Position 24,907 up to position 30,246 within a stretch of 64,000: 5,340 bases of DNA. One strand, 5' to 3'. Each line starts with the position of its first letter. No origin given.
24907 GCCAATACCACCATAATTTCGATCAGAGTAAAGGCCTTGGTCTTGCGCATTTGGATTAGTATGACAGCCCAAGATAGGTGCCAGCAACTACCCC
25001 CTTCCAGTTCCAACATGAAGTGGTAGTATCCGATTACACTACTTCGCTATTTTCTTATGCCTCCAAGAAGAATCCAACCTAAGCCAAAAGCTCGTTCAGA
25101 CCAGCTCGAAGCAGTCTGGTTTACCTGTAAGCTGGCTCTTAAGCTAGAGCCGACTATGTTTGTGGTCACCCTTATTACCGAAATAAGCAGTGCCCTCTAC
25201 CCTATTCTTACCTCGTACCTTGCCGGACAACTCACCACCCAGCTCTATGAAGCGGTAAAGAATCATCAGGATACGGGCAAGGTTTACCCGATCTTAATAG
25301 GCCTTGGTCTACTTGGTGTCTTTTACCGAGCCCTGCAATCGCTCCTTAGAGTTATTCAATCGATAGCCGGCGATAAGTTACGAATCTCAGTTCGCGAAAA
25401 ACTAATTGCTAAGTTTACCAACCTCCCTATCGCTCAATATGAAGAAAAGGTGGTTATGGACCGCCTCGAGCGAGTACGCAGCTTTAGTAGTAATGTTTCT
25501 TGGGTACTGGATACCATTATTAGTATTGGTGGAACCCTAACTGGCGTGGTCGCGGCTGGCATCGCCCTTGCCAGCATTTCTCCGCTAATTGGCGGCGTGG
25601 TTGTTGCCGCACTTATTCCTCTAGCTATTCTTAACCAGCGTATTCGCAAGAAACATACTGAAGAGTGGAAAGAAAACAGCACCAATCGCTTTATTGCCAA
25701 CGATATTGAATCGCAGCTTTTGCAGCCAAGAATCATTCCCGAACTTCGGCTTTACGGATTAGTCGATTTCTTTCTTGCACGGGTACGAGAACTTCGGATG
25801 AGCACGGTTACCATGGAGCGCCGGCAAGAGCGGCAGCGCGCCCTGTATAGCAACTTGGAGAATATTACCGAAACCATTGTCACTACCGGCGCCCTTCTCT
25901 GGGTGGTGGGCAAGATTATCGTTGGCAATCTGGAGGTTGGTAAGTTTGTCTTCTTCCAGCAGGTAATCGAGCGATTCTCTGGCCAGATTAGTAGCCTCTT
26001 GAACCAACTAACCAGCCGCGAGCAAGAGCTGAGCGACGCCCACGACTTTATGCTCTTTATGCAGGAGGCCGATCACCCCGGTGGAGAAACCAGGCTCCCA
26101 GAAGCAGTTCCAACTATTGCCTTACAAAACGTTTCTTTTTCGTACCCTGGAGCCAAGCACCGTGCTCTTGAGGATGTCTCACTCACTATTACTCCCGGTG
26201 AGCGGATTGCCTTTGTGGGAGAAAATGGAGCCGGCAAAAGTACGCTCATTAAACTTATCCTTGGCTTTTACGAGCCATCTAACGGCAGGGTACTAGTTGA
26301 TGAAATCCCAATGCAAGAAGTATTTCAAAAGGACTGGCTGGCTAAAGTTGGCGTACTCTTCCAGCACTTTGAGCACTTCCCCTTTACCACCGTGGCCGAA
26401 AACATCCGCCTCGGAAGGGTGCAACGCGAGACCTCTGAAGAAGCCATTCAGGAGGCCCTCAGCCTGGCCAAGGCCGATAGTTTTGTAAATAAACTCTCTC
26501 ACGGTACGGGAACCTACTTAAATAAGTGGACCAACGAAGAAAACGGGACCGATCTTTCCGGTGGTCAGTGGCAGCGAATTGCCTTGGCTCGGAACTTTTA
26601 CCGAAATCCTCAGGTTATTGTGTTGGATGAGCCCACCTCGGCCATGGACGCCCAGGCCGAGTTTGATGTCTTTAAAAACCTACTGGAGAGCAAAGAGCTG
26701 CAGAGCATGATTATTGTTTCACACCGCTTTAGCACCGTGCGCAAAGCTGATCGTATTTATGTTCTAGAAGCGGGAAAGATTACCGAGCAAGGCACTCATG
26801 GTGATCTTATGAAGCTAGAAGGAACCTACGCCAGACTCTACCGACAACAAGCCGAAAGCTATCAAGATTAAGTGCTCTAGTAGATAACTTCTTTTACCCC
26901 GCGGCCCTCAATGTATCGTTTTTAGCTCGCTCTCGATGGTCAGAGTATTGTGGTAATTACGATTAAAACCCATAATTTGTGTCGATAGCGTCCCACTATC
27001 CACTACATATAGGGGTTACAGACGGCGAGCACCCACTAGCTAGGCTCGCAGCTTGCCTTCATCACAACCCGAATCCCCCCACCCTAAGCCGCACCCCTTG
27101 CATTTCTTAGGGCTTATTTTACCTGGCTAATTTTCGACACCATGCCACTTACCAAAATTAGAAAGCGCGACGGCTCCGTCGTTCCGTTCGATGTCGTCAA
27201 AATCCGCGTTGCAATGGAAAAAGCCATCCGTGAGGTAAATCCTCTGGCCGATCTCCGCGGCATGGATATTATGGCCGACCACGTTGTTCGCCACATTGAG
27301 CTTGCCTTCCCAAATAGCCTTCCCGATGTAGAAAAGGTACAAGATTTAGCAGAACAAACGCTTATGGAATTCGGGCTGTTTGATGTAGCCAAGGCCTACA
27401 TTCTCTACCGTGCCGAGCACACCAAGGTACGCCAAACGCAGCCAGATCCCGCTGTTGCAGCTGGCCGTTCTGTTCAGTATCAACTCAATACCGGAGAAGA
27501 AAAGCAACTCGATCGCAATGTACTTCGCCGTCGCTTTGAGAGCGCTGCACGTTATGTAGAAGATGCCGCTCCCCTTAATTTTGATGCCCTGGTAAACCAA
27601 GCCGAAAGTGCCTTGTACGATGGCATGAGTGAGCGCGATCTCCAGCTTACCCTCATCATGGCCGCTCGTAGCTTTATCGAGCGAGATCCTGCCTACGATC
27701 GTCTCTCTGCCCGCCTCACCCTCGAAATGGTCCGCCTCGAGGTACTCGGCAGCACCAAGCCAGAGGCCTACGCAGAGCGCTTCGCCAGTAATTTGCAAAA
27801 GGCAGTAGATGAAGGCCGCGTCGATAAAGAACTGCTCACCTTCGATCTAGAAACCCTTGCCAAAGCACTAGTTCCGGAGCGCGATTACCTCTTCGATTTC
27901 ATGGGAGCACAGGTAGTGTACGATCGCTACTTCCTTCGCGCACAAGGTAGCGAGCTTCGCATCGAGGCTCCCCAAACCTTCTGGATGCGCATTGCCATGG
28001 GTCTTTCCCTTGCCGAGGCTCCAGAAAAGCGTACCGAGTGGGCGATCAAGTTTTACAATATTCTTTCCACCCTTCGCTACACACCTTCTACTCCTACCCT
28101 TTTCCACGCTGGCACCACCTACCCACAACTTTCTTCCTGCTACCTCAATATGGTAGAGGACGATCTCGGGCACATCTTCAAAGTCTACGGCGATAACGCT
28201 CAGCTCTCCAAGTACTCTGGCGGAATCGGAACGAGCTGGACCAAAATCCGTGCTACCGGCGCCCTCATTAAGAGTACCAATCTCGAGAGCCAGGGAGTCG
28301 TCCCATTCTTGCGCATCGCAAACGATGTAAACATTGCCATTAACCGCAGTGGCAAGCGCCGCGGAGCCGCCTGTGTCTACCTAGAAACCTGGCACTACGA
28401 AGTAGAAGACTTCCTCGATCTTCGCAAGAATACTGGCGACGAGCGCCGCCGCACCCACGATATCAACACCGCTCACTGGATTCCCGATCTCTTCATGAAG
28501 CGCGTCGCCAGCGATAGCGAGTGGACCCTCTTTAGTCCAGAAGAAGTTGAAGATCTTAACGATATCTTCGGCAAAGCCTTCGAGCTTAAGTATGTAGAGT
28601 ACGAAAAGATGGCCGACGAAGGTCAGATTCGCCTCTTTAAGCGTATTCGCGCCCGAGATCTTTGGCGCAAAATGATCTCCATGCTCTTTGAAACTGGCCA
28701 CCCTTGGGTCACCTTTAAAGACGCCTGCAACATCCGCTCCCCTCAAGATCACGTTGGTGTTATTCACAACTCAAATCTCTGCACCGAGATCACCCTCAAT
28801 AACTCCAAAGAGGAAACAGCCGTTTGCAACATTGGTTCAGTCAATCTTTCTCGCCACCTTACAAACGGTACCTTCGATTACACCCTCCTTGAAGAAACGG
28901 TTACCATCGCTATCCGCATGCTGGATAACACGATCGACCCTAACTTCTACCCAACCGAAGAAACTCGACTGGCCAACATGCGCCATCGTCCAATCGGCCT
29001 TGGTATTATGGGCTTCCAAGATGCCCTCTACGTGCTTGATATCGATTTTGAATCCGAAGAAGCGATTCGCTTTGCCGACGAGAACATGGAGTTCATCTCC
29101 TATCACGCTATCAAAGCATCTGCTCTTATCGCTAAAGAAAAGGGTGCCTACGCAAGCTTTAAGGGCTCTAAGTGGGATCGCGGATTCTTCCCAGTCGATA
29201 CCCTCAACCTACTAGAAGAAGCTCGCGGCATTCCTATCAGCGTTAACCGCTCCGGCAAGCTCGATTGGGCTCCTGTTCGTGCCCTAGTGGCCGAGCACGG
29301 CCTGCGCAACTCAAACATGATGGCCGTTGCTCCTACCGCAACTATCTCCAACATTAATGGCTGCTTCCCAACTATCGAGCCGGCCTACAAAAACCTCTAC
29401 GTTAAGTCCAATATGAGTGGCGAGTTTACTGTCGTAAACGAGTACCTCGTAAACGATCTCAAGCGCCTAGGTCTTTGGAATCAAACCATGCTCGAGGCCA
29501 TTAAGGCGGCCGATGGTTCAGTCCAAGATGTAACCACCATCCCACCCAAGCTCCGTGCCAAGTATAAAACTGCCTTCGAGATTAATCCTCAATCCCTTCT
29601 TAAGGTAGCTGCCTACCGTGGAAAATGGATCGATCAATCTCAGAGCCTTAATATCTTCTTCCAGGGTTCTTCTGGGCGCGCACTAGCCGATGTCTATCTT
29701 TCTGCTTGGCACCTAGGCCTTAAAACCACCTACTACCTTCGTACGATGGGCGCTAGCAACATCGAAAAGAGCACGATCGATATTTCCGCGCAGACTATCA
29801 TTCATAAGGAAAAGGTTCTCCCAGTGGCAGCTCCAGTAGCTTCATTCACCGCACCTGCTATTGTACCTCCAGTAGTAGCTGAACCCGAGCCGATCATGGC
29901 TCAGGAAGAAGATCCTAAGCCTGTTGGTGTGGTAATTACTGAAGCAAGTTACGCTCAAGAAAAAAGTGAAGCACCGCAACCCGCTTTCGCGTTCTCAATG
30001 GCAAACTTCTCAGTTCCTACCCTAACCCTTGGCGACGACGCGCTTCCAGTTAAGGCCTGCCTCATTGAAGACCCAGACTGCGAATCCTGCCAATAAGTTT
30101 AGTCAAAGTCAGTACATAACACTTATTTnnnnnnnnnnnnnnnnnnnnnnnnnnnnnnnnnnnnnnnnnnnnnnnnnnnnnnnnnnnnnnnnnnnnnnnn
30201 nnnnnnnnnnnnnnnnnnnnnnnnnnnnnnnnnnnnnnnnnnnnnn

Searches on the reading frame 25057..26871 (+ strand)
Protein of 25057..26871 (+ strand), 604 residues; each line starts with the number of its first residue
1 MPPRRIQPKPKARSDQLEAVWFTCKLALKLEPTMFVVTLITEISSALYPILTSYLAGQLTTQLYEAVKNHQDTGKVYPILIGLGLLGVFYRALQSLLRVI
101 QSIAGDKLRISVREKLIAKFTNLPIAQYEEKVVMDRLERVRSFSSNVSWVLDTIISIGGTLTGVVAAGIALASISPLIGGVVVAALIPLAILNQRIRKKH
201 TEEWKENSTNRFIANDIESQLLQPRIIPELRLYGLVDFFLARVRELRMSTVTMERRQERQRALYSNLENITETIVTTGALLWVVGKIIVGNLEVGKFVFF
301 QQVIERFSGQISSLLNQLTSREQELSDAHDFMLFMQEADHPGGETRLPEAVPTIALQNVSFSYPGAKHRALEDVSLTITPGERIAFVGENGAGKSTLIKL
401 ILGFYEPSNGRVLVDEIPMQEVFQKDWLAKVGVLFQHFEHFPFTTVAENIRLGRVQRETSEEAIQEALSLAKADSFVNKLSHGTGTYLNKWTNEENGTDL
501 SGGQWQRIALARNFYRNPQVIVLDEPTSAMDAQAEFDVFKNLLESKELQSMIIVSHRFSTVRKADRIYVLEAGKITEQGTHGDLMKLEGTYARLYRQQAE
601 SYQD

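Call 47: search_protein_families(library=pfam, proteins=[window:25057-26871:+], max_evalue=0.0001)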
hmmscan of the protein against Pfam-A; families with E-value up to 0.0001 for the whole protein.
window:25057-26871:+ (604 aa): 3 families
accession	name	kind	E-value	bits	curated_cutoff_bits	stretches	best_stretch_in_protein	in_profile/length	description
PF00005.33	ABC_tran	-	3.8e-35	121.9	25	1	371-528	1-137/137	ABC transporter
PF00664.28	ABC_membrane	-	4e-09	37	28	1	35-308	5-271/274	ABC transporter transmembrane region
PF02463.25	SMC_N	-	1.1e-06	28.7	40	1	384-570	27-211/220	RecF/RecN/SMC N terminal domain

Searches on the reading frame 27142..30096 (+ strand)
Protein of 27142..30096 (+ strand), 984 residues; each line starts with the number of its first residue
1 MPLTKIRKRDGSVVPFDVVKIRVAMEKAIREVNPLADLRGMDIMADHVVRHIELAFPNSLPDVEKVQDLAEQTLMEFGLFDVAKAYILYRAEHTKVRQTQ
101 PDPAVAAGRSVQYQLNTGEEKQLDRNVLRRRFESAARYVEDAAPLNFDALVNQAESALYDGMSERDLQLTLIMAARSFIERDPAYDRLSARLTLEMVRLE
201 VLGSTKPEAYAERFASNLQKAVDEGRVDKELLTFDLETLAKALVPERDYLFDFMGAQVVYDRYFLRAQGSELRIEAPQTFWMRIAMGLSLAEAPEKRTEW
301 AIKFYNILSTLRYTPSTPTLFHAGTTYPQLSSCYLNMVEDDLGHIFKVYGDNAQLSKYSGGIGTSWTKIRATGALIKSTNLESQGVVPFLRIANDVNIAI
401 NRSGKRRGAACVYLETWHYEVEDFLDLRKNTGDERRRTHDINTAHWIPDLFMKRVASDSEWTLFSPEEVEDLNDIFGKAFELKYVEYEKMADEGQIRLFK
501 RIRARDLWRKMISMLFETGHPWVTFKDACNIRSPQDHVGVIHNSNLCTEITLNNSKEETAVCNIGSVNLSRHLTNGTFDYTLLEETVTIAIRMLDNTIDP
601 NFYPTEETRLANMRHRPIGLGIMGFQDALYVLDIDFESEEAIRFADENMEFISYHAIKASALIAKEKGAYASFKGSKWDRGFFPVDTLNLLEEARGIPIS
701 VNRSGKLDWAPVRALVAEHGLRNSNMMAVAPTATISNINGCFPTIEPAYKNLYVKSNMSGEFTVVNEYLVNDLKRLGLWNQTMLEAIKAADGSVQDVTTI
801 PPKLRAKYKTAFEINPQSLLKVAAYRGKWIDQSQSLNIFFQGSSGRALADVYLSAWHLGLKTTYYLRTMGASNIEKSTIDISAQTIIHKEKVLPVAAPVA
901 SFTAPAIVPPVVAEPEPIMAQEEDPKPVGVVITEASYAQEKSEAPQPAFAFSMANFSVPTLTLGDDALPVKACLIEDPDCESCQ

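Call 48: search_protein_families(library=pfam, proteins=[window:27142-30096:+], max_evalue=0.0001)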
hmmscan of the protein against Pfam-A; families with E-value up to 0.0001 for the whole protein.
window:27142-30096:+ (984 aa): 3 families
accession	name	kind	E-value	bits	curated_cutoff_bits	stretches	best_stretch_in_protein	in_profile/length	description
PF02867.20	Ribonuc_red_lgC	-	8e-188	625.7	23.9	1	331-866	1-523/523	Ribonucleotide reductase, barrel domain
PF00317.26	Ribonuc_red_lgN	-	8.4e-25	87.1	28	1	250-326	2-75/77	Ribonucleotide reductase, all-alpha domain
PF03477.21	ATP-cone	-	2.8e-23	82.7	25.8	1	5-94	2-87/88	ATP cone domain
